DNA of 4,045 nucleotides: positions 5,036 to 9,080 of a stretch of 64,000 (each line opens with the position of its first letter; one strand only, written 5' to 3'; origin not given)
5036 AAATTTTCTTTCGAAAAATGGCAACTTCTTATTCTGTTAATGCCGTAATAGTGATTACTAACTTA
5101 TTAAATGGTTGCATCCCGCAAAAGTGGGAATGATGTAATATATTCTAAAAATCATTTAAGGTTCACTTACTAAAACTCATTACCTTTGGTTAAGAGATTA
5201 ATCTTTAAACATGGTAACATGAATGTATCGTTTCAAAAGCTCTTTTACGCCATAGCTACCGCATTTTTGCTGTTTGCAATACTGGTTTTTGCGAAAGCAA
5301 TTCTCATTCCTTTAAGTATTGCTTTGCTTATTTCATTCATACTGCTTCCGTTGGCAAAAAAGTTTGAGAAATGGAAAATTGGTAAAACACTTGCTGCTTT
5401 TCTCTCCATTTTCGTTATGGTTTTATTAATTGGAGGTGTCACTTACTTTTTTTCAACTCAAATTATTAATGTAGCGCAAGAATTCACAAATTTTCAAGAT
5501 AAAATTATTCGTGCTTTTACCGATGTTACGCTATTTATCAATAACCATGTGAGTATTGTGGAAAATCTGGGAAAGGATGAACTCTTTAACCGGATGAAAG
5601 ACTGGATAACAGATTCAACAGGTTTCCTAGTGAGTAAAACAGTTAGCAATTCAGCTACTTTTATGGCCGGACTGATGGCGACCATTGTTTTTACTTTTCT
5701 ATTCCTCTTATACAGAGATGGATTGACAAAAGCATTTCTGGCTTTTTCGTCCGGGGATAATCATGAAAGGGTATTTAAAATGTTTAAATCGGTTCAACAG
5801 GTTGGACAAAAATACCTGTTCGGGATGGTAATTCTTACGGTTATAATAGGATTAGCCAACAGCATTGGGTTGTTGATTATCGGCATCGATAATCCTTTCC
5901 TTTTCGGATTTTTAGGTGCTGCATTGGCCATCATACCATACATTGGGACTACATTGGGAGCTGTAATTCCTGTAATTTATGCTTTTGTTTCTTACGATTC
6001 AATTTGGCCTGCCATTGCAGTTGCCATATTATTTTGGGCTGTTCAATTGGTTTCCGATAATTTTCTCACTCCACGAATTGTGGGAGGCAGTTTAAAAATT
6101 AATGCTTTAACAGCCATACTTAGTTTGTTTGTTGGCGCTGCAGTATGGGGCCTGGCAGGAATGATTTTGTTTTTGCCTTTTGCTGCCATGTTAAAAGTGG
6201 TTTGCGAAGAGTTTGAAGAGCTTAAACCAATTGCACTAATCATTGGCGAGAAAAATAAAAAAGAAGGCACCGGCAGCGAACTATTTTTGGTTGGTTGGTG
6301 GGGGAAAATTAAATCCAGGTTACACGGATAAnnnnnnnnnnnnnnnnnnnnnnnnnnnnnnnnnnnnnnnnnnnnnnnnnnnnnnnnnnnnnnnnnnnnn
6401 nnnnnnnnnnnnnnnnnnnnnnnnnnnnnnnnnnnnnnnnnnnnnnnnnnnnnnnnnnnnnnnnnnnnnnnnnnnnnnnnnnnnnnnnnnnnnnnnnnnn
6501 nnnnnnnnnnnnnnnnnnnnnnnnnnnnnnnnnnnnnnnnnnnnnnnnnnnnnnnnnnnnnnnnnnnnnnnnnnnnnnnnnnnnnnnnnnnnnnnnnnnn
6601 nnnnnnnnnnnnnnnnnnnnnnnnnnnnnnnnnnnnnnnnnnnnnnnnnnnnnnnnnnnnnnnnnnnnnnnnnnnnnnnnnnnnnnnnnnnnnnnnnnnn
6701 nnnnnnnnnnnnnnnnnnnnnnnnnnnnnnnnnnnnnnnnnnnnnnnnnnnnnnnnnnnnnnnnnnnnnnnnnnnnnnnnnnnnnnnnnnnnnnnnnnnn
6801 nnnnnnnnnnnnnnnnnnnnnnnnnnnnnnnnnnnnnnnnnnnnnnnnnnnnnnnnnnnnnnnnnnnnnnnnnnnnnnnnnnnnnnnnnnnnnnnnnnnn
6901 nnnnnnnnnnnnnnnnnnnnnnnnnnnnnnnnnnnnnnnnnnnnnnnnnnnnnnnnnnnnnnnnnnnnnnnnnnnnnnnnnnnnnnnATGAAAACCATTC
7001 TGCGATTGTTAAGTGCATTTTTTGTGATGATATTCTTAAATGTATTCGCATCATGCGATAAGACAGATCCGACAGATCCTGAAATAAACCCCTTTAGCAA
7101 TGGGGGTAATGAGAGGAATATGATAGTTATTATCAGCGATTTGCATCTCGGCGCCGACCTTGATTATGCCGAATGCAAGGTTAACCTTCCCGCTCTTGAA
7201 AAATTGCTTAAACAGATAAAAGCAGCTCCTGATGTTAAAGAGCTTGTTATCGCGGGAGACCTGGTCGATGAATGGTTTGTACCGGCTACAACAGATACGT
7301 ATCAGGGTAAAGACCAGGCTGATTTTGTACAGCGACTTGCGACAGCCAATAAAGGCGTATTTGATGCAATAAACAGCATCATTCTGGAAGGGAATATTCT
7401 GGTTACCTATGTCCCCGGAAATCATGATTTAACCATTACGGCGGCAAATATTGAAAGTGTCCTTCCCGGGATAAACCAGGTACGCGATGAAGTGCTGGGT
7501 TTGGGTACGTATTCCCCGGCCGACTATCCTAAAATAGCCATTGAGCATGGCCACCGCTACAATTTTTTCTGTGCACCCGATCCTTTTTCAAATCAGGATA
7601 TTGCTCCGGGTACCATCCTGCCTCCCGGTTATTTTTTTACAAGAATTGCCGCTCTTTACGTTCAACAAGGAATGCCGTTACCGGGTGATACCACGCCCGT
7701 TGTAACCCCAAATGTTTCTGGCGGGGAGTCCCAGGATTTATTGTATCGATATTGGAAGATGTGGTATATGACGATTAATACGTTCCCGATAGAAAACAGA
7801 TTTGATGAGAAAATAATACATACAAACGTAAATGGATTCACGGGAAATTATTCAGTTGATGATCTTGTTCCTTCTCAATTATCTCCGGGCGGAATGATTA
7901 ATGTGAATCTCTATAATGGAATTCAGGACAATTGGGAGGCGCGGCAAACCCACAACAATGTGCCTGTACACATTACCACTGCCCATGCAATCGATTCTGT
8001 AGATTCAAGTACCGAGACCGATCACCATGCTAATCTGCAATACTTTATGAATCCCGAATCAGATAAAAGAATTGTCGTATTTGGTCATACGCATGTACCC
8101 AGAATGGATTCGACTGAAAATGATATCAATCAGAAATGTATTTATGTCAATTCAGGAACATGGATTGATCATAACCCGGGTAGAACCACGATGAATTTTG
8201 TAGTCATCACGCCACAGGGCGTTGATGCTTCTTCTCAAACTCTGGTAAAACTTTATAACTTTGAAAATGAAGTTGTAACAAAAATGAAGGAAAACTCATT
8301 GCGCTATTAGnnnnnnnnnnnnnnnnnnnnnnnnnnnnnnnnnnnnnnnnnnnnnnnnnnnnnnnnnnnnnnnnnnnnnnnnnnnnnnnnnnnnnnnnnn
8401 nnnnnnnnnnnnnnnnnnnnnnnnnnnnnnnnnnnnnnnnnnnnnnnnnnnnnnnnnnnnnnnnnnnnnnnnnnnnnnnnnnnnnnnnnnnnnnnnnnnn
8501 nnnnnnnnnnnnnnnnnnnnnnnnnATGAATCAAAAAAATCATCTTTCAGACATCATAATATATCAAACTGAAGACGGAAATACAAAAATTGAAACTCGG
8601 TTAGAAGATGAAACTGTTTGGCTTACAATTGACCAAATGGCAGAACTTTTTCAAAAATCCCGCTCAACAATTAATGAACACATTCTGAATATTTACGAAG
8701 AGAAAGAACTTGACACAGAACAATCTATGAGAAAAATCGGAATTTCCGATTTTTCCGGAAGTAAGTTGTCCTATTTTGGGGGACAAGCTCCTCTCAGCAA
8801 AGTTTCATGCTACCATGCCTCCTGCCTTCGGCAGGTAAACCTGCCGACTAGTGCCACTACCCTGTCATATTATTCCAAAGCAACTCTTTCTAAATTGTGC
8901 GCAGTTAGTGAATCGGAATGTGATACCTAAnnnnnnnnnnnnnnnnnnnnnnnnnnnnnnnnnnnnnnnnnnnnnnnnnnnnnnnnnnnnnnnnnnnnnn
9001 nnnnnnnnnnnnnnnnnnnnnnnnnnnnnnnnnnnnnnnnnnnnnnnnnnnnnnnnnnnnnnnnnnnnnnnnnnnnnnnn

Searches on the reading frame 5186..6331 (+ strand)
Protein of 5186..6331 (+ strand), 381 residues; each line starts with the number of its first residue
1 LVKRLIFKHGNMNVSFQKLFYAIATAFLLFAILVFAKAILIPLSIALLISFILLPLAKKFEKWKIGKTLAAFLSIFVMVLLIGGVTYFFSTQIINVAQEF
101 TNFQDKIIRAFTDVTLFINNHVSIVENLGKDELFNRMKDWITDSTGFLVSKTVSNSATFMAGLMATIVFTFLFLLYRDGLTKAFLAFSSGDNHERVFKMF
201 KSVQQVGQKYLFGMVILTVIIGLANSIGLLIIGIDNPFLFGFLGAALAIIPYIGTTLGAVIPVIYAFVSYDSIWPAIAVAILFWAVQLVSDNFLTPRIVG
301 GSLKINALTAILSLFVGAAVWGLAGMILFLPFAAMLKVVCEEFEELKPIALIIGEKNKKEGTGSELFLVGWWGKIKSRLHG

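Call 9: search_protein_families(library=pfam, proteins=[window:5186-6331:+], max_evalue=0.00001)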
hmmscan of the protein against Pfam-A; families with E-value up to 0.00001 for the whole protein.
window:5186-6331:+ (381 aa): 1 family
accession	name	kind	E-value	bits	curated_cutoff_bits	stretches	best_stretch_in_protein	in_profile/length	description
PF01594.21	AI-2E_transport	-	3.3e-47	161.7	34.3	1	23-342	5-325/327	AI-2E family transporter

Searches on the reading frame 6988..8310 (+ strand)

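Call 9: search_protein_families(library=pfam, proteins=[window:6988-8310:+], max_evalue=0.00001)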
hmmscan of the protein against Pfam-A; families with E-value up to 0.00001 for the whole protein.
window:6988-8310:+ (440 aa): 2 families
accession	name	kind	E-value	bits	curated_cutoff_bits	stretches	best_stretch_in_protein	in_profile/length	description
PF00149.33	Metallophos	-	9.1e-13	49.5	21.5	1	46-157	3-81/191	Calcineurin-like phosphoesterase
PF12850.12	Metallophos_2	-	4.4e-09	37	27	0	347-401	96-144/154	Calcineurin-like phosphoesterase superfamily domain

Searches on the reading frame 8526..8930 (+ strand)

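Call 46: search_protein_families(library=pfam, proteins=[window:8526-8930:+], max_evalue=0.01)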
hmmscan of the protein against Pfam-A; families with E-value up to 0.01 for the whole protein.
window:8526-8930:+ (134 aa): 1 family
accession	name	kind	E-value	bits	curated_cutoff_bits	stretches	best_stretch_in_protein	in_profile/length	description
PF13730.12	HTH_36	-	0.0096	16.2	25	0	31-54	24-47/55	Helix-turn-helix domain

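Call 52: search_protein_families(library=padloc, proteins=[window:8526-8930:+], max_evalue=0.001)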
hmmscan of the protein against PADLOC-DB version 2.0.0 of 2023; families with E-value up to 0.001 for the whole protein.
window:8526-8930:+ (134 aa): 38 families (the best 25 are shown)
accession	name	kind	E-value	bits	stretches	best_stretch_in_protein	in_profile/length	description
PDLC04881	PDC-S05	-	7e-34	113.7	1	6-79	3-76/82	-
PDLC04883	PDC-S05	-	2.2e-26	89.8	1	8-73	4-69/87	-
PDLC04861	PDC-S05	-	2.4e-26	89.5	1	7-71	4-68/83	-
PDLC04885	PDC-S05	-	3.9e-26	89.5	1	1-79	1-78/110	-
PDLC04843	PDC-S05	-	6.8e-26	89.2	1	6-79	4-77/330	-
PDLC04884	PDC-S05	-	7.4e-26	88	1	8-72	3-67/85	-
PDLC04870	PDC-S05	-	1.5e-25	87.9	1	2-78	2-79/214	-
PDLC04867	PDC-S05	-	2.9e-24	83.3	1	4-77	3-75/93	-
PDLC04858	PDC-S05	-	5.4e-24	82.5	1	7-78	4-75/138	-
PDLC04876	PDC-S05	-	2.5e-23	80.7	1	1-80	1-80/174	-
PDLC04853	PDC-S05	-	3.4e-23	80.3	1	6-79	4-77/336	-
PDLC04854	PDC-S05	-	5.3e-23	79.8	1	3-79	3-75/212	-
PDLC04965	PDC-S23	-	1.1e-22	78.8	1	7-79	4-76/327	-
PDLC04852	PDC-S05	-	2e-22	77.6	1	4-79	7-82/346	-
PDLC04851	PDC-S05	-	2.9e-22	77.2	1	3-80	3-82/342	-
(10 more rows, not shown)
